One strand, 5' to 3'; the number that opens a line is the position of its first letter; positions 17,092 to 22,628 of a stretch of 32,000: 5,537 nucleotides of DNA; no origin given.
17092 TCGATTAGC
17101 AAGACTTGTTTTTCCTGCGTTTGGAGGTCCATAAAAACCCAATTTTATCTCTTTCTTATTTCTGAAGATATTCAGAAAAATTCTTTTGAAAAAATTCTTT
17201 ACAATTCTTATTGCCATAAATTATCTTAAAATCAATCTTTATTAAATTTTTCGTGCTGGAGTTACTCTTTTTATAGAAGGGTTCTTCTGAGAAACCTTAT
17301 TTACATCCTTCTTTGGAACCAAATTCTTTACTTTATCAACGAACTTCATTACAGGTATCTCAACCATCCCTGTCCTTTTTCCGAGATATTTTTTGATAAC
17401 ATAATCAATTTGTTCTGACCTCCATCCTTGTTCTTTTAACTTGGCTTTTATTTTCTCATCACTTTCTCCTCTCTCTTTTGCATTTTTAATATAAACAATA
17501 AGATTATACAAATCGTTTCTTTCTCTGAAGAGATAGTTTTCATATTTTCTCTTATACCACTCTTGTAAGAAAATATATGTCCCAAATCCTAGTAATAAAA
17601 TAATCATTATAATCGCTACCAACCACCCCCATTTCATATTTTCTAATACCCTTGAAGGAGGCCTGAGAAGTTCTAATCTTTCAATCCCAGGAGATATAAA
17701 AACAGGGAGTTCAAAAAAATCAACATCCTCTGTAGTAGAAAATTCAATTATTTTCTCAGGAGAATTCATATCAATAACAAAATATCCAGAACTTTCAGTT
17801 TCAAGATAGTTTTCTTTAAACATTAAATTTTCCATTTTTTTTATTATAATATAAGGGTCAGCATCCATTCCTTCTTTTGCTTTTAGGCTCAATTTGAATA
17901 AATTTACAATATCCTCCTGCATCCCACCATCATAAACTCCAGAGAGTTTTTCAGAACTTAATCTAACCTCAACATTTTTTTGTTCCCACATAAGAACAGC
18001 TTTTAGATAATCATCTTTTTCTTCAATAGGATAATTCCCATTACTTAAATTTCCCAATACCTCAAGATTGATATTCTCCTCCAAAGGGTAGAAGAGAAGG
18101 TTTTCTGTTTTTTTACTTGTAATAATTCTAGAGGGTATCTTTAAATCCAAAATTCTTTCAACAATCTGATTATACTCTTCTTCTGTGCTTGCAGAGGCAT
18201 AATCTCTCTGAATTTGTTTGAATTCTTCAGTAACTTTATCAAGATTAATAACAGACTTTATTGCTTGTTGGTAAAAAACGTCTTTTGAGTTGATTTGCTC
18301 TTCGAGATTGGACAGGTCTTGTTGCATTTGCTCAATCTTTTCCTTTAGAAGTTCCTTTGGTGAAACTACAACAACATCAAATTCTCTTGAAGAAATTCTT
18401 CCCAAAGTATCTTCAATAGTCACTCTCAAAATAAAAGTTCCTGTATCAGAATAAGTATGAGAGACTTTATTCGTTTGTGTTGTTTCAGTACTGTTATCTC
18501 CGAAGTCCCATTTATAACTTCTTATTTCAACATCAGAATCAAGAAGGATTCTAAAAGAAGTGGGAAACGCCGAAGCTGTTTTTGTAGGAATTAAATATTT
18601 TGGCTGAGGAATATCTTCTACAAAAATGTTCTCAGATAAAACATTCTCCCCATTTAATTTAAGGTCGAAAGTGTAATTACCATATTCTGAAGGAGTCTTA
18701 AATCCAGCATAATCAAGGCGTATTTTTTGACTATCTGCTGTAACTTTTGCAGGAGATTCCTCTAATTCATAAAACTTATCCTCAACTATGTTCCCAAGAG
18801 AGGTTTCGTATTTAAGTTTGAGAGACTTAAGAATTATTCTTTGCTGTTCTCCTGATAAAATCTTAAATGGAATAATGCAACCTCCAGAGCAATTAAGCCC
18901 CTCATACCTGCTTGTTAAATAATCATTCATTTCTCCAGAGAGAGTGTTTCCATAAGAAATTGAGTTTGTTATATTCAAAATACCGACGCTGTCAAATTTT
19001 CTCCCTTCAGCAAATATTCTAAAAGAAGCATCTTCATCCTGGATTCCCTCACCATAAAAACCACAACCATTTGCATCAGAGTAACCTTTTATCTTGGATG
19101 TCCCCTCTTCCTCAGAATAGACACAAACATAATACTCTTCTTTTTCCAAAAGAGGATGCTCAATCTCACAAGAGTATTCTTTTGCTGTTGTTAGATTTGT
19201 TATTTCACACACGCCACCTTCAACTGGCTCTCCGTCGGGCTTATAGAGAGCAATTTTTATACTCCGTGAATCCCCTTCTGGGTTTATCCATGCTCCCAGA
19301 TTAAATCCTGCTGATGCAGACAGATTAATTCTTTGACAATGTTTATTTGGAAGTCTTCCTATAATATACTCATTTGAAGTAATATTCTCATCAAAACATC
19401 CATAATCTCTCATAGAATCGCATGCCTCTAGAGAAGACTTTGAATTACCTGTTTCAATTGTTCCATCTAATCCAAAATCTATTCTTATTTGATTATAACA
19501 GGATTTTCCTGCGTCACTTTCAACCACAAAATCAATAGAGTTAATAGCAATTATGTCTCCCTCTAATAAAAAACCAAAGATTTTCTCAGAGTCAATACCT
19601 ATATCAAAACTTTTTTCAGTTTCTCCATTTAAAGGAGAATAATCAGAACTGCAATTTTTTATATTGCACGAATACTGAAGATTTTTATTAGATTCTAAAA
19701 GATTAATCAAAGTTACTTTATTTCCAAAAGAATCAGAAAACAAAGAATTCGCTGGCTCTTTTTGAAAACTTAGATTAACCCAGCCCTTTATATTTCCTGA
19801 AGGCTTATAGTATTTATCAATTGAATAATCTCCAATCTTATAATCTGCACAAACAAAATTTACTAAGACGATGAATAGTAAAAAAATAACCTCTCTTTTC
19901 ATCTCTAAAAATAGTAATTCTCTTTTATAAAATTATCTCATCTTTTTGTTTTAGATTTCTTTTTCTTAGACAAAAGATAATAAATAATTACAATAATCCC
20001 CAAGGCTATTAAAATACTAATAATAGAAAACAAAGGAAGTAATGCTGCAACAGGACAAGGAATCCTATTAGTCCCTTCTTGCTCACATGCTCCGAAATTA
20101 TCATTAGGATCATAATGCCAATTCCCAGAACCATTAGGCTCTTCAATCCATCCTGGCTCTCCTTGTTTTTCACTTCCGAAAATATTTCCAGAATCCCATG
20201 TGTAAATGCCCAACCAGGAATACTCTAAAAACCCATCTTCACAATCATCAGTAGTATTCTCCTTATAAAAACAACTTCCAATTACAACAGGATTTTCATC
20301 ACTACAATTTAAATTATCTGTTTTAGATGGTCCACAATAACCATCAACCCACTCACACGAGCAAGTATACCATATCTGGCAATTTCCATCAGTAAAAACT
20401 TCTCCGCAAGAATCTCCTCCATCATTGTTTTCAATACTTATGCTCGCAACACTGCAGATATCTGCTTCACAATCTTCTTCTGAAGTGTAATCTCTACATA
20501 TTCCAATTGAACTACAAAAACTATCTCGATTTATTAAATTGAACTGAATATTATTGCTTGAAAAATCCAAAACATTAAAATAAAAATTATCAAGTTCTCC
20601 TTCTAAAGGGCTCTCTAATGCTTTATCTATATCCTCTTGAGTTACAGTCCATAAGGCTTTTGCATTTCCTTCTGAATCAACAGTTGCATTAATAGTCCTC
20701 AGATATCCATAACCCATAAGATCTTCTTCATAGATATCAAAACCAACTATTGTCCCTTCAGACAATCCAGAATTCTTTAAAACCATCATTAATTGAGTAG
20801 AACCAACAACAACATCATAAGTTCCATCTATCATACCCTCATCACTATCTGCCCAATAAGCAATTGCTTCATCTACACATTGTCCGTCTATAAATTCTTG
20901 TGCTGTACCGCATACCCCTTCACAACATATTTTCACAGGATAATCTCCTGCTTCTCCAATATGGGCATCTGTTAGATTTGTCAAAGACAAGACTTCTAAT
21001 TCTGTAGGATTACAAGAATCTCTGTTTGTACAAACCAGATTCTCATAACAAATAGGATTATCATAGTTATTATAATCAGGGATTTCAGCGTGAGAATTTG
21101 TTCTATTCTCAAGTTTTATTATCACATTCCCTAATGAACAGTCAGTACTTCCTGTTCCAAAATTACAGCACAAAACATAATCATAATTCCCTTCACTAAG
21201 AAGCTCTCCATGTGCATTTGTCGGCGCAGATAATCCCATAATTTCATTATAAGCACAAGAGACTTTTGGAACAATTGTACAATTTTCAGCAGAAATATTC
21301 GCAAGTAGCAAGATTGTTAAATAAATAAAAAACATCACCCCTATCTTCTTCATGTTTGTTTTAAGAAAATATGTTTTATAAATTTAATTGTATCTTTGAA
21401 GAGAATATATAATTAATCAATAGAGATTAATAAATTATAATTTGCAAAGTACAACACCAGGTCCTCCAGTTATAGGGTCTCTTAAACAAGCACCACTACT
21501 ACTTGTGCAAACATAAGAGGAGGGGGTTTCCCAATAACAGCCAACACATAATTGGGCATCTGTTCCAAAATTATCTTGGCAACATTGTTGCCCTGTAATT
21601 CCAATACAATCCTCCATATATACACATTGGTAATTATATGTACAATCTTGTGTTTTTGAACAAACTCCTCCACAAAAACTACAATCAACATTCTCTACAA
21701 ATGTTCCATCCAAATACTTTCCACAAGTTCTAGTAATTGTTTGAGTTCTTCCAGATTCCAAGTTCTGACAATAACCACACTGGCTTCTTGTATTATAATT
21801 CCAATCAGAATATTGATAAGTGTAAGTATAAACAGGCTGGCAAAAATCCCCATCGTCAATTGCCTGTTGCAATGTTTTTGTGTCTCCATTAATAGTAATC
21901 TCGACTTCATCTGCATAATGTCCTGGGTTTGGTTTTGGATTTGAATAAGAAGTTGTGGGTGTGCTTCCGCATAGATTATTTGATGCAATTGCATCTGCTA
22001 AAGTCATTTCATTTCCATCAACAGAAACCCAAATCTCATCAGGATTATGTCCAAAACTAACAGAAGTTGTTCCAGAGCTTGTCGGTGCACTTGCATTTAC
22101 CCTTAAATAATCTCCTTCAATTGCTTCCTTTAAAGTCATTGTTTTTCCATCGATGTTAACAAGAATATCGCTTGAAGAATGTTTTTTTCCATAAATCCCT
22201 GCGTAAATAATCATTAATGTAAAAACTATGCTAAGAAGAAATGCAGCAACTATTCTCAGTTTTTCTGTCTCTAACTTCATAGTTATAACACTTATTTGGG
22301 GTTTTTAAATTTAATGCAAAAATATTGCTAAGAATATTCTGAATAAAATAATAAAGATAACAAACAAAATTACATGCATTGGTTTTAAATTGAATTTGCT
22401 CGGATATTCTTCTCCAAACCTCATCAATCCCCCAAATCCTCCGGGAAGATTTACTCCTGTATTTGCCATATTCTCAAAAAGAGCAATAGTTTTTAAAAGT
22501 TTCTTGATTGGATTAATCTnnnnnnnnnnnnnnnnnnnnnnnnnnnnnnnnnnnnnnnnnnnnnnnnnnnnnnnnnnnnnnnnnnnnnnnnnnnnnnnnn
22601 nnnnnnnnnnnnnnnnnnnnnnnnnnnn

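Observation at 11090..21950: A 110-nt near-identical inverted block links two diverged Cys-rich surface-protein paralogues at the conserved/variable domain junction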

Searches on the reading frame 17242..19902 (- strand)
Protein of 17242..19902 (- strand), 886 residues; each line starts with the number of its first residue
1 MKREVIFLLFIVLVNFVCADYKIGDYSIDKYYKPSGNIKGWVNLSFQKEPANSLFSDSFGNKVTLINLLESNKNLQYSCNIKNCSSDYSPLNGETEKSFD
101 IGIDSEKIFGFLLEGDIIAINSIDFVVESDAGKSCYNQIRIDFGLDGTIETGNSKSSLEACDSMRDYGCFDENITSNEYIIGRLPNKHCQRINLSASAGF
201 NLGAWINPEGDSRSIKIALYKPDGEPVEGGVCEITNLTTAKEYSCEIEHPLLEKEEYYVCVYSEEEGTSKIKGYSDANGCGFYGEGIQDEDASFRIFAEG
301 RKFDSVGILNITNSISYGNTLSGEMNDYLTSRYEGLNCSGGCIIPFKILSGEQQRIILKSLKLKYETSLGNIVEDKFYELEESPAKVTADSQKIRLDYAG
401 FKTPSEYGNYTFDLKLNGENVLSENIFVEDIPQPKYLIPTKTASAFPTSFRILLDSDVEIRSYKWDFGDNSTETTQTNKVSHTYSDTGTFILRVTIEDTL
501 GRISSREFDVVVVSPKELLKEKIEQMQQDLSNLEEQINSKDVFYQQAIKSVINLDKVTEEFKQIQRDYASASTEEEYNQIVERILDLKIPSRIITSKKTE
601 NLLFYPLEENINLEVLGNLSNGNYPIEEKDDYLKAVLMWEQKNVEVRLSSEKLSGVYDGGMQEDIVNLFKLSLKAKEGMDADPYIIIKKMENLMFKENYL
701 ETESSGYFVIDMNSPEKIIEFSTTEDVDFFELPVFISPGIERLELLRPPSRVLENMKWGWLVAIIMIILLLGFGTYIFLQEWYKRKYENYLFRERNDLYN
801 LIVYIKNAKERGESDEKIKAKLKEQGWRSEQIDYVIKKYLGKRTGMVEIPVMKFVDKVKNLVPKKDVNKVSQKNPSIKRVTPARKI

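Call 6: search_protein_families(library=pfam, proteins=[window:17242-19902:-], max_evalue=0.01)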
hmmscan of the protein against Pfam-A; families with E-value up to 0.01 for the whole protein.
window:17242-19902:- (886 aa): 2 families
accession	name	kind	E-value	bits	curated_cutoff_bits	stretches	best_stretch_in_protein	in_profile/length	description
PF18911.6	PKD_4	-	1.5e-11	44.6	27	1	454-512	28-84/85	PKD domain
PF00801.26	PKD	-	1.2e-09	38.4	23.5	1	450-504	19-73/80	PKD domain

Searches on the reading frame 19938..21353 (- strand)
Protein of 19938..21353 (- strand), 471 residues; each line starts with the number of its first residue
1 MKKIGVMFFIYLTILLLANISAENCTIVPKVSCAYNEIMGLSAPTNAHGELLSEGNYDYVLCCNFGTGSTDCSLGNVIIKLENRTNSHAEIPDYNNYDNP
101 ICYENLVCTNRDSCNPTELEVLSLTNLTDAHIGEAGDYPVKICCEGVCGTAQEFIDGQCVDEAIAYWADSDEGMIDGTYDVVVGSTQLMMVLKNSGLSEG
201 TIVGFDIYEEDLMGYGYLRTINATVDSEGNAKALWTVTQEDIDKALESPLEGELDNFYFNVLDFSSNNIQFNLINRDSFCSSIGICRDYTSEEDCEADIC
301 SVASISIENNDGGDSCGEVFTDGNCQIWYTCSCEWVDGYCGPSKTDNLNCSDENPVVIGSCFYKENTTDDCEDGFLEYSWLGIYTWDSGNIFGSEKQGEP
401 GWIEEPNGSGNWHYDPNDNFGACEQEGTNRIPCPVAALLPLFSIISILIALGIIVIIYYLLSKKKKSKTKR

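Call 6: search_protein_families(library=pfam, proteins=[window:19938-21353:-], max_evalue=0.01)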
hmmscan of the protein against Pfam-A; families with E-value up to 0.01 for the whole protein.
window:19938-21353:- (471 aa): 0 families

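Call 31: search_protein_families(library=ncbifam, proteins=[window:19938-21350:-], max_evalue=1)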
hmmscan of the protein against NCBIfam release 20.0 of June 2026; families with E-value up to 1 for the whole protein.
window:19938-21350:- (470 aa): 2 families
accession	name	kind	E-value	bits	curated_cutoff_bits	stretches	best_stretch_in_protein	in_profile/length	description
NF045529.2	Heimdall-CTERM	domain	0.24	11.9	24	1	441-457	5-21/26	Heimdall-CTERM domain-containing surface protein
TIGR01477.1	RIFIN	paralog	0.91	9.2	176.95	0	441-469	317-345/356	variant surface antigen, rifin family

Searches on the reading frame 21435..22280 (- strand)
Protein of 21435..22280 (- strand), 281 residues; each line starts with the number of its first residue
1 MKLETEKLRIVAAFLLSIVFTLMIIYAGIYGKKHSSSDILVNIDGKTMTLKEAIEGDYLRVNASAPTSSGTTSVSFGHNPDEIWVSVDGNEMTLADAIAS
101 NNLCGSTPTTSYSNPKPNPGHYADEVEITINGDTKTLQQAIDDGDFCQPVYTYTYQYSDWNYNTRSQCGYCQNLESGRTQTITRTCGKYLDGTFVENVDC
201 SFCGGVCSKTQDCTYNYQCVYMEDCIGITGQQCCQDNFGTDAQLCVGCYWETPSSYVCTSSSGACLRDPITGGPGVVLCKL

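Call 6: search_protein_families(library=pfam, proteins=[window:21435-22280:-], max_evalue=0.01)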
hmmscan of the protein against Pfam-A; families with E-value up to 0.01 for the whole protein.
window:21435-22280:- (281 aa): 0 families

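Call 12: find_encoding_contigs(protein=window:21438-22280:-, flank=10000, max_places=10)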
Protein window:21438-22280:- (281 aa): no gene with exactly this product is on record in the collection.

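Call 31: search_protein_families(library=ncbifam, proteins=[window:21438-22280:-], max_evalue=1)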
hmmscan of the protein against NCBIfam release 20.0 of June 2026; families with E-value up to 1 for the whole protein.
window:21438-22280:- (281 aa): 0 families

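Call 51: find_homologous_proteins(query=window:21438-22280:-)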
Query window:21438-22280:- (281 aa): 4 proteins with E <= 0.001 among 477 candidates.
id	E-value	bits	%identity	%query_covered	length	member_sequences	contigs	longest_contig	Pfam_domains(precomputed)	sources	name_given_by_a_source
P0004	7.0e-113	395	99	60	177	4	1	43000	-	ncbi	-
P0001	2.7e-44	170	60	52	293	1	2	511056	-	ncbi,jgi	-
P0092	1.1e-39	155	48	64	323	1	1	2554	-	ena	-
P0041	8.5e-16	76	38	60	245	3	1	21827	PF00090.26,PF19028.7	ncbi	-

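Call 69: find_encoding_contigs(protein=P0092, flank=3000, max_places=3)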
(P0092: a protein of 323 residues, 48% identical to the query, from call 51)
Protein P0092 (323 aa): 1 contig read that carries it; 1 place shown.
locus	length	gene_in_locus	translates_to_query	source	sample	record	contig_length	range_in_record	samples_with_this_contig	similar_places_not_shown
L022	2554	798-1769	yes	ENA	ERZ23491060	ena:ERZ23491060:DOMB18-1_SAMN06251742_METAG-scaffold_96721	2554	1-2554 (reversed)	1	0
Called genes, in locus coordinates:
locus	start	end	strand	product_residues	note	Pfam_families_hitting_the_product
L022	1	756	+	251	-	?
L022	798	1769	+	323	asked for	-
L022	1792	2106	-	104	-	-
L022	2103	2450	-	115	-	-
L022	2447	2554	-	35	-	?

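Call 78: search_protein_families(library=pfam, proteins=[P0092], max_evalue=1)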
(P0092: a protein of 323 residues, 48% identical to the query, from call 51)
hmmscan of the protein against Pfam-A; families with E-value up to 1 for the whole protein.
P0092 (323 aa): 2 families
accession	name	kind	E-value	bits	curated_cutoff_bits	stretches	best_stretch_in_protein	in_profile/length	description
PF00090.25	TSP_1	-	7.3e-05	23.3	21.6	1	153-191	1-44/49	Thrombospondin type 1 domain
PF19028.6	TSP1_spondin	-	0.0031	18.2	41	1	153-178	4-31/52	Spondin-like TSP1 domain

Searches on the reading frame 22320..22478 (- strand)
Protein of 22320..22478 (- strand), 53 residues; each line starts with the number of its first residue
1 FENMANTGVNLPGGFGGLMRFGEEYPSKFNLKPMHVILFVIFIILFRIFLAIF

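Call 78: search_protein_families(library=pfam, proteins=[window:22320-22478:-], max_evalue=1)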
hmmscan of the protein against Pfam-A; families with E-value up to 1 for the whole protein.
window:22320-22478:- (53 aa): 1 family
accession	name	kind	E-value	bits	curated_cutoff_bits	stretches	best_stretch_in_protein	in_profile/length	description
PF03911.21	Sec61_beta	-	0.00029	21.3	27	1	17-53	4-40/41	Sec61beta family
